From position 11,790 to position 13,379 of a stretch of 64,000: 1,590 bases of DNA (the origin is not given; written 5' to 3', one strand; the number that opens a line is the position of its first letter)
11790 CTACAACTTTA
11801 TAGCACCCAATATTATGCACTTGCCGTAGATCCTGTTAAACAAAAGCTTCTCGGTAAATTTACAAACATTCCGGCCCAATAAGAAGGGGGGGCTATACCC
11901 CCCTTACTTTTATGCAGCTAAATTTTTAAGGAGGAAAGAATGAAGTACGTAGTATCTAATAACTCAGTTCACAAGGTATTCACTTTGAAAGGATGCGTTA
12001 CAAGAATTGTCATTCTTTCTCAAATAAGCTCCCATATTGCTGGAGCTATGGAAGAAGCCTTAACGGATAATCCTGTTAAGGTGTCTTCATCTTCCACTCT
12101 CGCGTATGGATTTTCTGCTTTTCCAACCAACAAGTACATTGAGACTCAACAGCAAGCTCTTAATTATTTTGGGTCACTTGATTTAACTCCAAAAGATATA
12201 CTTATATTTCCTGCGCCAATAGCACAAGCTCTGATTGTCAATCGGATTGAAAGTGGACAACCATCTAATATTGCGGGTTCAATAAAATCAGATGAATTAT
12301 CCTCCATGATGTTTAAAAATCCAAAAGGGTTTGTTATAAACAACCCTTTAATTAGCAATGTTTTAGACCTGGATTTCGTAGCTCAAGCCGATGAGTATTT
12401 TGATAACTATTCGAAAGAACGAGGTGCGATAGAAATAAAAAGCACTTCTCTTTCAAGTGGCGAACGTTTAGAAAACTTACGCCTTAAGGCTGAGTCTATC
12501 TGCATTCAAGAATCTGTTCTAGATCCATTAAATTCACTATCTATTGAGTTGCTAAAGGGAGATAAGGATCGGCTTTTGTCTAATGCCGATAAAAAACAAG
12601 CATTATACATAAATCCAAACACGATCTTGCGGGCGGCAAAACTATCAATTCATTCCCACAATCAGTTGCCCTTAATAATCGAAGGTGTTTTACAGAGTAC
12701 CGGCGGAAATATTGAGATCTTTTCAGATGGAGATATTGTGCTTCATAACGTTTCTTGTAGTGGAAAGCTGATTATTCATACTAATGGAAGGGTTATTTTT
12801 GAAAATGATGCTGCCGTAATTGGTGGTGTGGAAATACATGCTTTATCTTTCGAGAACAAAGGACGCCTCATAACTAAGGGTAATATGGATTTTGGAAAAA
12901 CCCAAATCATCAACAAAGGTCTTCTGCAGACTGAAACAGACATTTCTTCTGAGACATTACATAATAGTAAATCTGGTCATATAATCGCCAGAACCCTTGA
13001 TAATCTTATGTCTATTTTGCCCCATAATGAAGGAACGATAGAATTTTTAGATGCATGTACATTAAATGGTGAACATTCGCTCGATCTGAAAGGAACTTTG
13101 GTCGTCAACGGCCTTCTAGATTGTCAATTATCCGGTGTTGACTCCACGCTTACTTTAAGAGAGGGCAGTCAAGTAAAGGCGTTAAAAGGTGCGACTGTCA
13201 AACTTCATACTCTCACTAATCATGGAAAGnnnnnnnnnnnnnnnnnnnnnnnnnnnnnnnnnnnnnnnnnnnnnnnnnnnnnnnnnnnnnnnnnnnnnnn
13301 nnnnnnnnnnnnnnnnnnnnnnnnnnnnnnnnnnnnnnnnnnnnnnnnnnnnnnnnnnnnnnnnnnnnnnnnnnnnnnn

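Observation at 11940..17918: CdiA/TpsA-like exoprotein with no TpsB/CdiB transporter and no immunity gene in cis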

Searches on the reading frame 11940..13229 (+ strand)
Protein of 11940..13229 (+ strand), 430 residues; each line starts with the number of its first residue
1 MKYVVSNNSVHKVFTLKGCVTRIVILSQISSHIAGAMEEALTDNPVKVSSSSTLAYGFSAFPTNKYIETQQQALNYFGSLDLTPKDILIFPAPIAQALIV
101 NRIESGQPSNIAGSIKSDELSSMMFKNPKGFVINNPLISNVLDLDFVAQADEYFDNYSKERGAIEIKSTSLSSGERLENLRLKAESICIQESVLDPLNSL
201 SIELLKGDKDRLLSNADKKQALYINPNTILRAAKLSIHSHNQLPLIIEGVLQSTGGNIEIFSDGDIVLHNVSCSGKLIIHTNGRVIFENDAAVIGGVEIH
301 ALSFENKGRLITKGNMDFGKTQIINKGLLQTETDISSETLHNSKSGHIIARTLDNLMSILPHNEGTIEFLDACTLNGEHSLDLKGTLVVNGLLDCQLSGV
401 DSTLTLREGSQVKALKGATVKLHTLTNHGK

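Call 32: search_protein_families(library=pfam, proteins=[window:11940-13229:+], max_evalue=1)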
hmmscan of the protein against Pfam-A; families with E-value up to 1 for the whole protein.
seq(430 aa): 3 families
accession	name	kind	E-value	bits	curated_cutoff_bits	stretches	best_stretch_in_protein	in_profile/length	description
PF05860.19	TPS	-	2e-05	25.1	33.5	1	70-135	34-100/252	TPS secretion domain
PF04519.19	Bactofilin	-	0.056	14.1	27.9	0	263-310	44-93/98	Polymer-forming cytoskeletal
PF23981.1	DUF7305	-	0.18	12.1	27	1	251-293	65-111/185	Domain of unknown function (DUF7305)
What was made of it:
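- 12147..12929 (+): Diverged TPS (two-partner secretion) domain. The core motif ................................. lies at 12162-12362. PF05860 25.1 bits, below the 33.5 cut-off (call 32).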

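Call 35: search_solved_structures(query=A3, max_evalue=10, show_alignments=3)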
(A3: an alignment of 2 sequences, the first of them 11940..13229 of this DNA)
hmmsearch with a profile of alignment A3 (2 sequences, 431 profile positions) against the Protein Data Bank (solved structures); distinct sequences matched with E-value up to 10: 6.
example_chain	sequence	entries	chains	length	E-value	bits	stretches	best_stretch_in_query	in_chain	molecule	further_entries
2qz9_A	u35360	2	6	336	0.16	13.7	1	84-164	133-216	Aspartate-semialdehyde dehydrogenase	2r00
8cpk_A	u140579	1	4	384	0.27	13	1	68-132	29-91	EtpA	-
3iko_B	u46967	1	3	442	0.78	11.5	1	207-248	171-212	Nucleoporin NUP145C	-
3bg0_B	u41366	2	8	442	0.78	11.5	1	207-248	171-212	Nucleoporin NUP145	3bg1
4n3o_A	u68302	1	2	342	1.1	11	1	122-193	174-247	Putative D-glycero-D-manno-heptose 7-phosphate kinase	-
3jro_A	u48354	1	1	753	1.5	10.5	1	207-247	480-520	Fusion Protein of Protein Transport Protein SEC13 and Nucleoporin NUP145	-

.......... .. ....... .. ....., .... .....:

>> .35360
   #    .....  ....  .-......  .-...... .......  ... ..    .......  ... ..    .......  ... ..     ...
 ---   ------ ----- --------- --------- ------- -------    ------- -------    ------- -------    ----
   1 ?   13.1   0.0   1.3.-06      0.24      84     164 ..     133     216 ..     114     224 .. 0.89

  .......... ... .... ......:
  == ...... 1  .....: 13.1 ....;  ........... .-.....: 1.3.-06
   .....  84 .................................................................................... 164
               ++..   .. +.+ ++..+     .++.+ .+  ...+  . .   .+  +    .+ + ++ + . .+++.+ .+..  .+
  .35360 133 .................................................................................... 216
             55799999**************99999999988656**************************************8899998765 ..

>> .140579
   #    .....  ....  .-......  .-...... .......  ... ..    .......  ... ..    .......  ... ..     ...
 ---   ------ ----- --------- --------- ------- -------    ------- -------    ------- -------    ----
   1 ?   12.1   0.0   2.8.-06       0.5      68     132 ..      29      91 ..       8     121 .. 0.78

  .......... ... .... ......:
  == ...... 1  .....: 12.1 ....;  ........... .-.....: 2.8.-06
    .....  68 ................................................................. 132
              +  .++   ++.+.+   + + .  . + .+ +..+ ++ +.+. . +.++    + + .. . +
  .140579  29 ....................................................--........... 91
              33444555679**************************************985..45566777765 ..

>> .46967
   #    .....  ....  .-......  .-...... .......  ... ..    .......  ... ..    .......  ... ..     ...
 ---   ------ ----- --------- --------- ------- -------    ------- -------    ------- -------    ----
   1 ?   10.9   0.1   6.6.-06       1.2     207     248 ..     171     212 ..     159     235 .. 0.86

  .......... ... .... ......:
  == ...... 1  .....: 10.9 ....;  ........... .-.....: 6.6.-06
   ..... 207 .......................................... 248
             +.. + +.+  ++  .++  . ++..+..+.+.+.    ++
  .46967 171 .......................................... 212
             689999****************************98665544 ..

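Call 38: predict_structure(alignment_id=A3)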
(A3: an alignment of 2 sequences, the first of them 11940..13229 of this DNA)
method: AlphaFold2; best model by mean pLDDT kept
length: 430 residues; sequences in the alignment: 2
mean_pLDDT: 61.1   pTM: 0.65
mean pLDDT of the five models: 61.1, 60.2, 47.7, 47.3, 28.3
residues with pLDDT >= 90: 90; 70-90: 79; 50-70: 97; < 50: 164
segments of 3 or more residues with pLDDT < 50: 1-132, 134-141, 150-160, 212-217, 426-430
pLDDT, mean of each block of 10 residues (from residue 1): 22 27 31 38 32 25 35 44 33 28 30 31 36 42 53 37 60 61 76 77 74 50 86 92 88 93 93 95 95 95 95 93 93 86 88 64 71 55 68 62 64 58 53
secondary structure, 60 per line:
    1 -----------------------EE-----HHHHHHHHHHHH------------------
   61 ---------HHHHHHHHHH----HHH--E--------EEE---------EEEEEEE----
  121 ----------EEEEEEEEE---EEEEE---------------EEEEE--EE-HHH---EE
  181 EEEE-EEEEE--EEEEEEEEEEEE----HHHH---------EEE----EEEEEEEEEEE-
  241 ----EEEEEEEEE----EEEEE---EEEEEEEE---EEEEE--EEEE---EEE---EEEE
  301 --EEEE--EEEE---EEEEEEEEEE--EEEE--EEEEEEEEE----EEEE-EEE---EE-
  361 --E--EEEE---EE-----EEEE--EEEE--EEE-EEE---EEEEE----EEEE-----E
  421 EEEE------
elements in order: H31-42 H70-79 E98-100 E110-116 E131-139 E143-147 E163-167 E179-184 E186-190 E193-204 H209-212 E222-224 E229-239 E245-253 E258-262 E266-273 E277-281 E284-287 E291-293 E297-300 E303-306 E309-312 E316-325 E328-331 E334-342 E347-350 E352-354 E366-369 E380-383 E386-389 E392-394 E396-398 E402-406 E411-414 E420-424
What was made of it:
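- On CdiA / TpsA passenger (type Vb secretion): The AF2 beta-helix at aa 220-350 has pLDDT above 85 (call 38).
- Checked: Beta-helix: the AF2 model has pLDDT above 85 for aa 220-350 (call 38).
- The TPS domain is degenerate (calls 32, 38).
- Tried and rejected: With a two-sequence alignment, aa 1-160 had pLDDT below 50 (call 38).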

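Call 42: fold_search(model_id=the predicted structure, library=pdb)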
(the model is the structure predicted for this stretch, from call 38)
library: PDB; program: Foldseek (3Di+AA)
matches with E <= 10: 51; with E <= 0.001: 0
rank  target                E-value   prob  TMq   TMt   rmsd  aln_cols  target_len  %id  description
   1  8cpk_A                5.6e-02  0.63  0.25  0.28  14.5       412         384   12  Crystal structure of EtpA secretion domain from Enterotoxigenic Escherichia coli (released 2024-01-10)
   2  8cpk_B                9.9e-02  0.57  0.28  0.31  13.0       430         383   11  Crystal structure of EtpA secretion domain from Enterotoxigenic Escherichia coli (released 2024-01-10)
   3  5uyt_B                5.1e-01  0.06  0.16  0.16  19.7       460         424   10  Crystal structure of ice binding protein from an Antarctic bacterium Flavobacteriaceae (released 2017-10-25)
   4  5uyt_A                5.3e-01  0.11  0.18  0.19  19.5       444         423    8  Crystal structure of ice binding protein from an Antarctic bacterium Flavobacteriaceae (released 2017-10-25)
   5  1wxr                  9.1e-01  0.09  0.22  0.12  14.4       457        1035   10  Crystal structure of Heme Binding protein, an autotransporter hemoglobine protease from pathogenic Escherichia coli (released 2005-03-01)
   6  1rwr                  1.1e+00  0.14  0.22  0.29  11.5       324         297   10  Crystal structure of filamentous hemagglutinin secretion domain (released 2004-04-13)
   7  8yk3_A                1.4e+00  0.06  0.20  0.15  16.6       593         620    8  Blood group B alpha-1,3-galactosidase AgaBb from Bifidobacterium bifidum, construct T7-tag_24-673 (released 2024-07-10)
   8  9l4k_A                1.5e+00  0.02  0.13  0.08  16.8       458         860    7  Structure of human NLRP2-TLE6-OOEP complex (released 2025-10-01)
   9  2odl                  2.1e+00  0.11  0.23  0.26  13.7       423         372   10  Crystal structure of the HMW1 secretion domain from Haemophilus influenzae (released 2007-08-21)
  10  4nkh_E                2.7e+00  0.04  0.13  0.20  12.0       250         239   12  Crystal structure of SspH1 LRR domain (released 2013-12-11)
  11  4i84_A                2.7e+00  0.04  0.17  0.22  15.2       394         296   10  The crystal structure of the Haemophilus influenzae HxuA secretion domain involved in the two-partner secretion pathwa (released 2013-11-13)
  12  2pig_B                3.2e+00  0.06  0.19  0.23  13.0       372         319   10  Crystal structure of ydcK from Salmonella cholerae at 2.38 A resolution. Northeast Structural Genomics target SCR6 (released 2007-04-24)
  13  6bea                  3.2e+00  0.04  0.19  0.19  15.4       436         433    9  Crystal structure of the autotransporter UpaB from E. coli strain CFT073 (released 2019-04-10)
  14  4i84_B                3.3e+00  0.08  0.21  0.30  13.0       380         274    8  The crystal structure of the Haemophilus influenzae HxuA secretion domain involved in the two-partner secretion pathwa (released 2013-11-13)
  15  2qkx                  3.7e+00  0.01  0.09  0.09  14.1       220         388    5  N-acetyl glucosamine 1-phosphate uridyltransferase from Mycobacterium tuberculosis complex with N-acetyl glucosamine 1-p (released 2008-07-15)
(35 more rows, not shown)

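Call 105: search_solved_structures(query=A12, max_evalue=1, show_alignments=2)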
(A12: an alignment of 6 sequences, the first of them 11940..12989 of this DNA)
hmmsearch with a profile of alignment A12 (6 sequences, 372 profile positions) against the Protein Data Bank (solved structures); distinct sequences matched with E-value up to 1: 4.
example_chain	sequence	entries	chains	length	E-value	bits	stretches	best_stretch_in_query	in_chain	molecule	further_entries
1rwr_A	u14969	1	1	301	8.8e-08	34.6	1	100-320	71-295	Filamentous hemagglutinin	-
4i84_A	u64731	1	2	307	7.7e-06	28.2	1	65-311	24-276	Heme/hemopexin-binding protein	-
2odl_A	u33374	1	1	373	0.011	17.8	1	77-157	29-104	Adhesin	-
8cpk_A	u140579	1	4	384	0.05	15.6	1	67-137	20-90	EtpA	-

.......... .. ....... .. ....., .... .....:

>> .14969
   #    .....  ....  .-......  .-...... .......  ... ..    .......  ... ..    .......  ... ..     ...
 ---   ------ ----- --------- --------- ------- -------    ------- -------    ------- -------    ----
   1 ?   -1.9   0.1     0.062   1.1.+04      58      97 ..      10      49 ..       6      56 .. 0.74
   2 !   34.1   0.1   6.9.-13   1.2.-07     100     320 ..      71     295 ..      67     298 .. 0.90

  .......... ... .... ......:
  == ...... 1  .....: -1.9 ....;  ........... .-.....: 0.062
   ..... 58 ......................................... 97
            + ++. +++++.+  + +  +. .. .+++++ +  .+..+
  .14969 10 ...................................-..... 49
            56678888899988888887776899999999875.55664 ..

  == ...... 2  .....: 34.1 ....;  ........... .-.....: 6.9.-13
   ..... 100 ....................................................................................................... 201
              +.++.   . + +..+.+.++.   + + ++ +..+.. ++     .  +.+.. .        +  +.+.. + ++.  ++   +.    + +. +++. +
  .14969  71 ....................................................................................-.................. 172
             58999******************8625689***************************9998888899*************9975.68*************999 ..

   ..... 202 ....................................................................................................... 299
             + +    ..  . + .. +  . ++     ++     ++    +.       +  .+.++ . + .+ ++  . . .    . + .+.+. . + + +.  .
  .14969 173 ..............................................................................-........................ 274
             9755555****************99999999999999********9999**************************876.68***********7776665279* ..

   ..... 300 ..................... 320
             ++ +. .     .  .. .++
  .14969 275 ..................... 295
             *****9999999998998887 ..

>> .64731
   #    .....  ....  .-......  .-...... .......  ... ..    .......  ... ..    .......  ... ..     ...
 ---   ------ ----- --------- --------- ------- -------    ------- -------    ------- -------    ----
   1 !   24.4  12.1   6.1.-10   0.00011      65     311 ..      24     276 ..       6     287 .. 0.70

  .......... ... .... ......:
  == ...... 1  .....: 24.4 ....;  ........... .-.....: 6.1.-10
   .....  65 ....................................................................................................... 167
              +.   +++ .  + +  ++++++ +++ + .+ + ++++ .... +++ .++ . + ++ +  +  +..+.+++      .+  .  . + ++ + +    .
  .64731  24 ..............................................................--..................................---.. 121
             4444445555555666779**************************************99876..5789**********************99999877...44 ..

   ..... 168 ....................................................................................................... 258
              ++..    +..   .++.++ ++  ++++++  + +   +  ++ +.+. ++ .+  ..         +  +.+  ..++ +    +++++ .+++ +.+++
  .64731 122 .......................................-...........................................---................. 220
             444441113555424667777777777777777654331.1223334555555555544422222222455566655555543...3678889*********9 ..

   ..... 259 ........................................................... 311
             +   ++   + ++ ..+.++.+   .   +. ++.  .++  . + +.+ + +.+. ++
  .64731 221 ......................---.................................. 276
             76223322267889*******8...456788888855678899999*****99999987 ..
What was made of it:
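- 12147..12929 (+): Family profile against FHA, HxuA, HMW1 and EtpA TPS structures (call 105).
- On CdiA / TpsA passenger (type Vb secretion): The family profile, with this protein in register, hits the FHA TPS structure at 8.8e-8 and HxuA at 7.7e-6 (call 105).
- Checked: A six-sequence family profile that includes this protein hits only solved TPS domains: FHA 1RWR at 8.8e-8, HxuA at 7.7e-6, HMW1 at 0.011 and EtpA at 0.05 (call 105).
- Tried and rejected: The question was settled instead with a family profile against PDB sequences (call 105).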
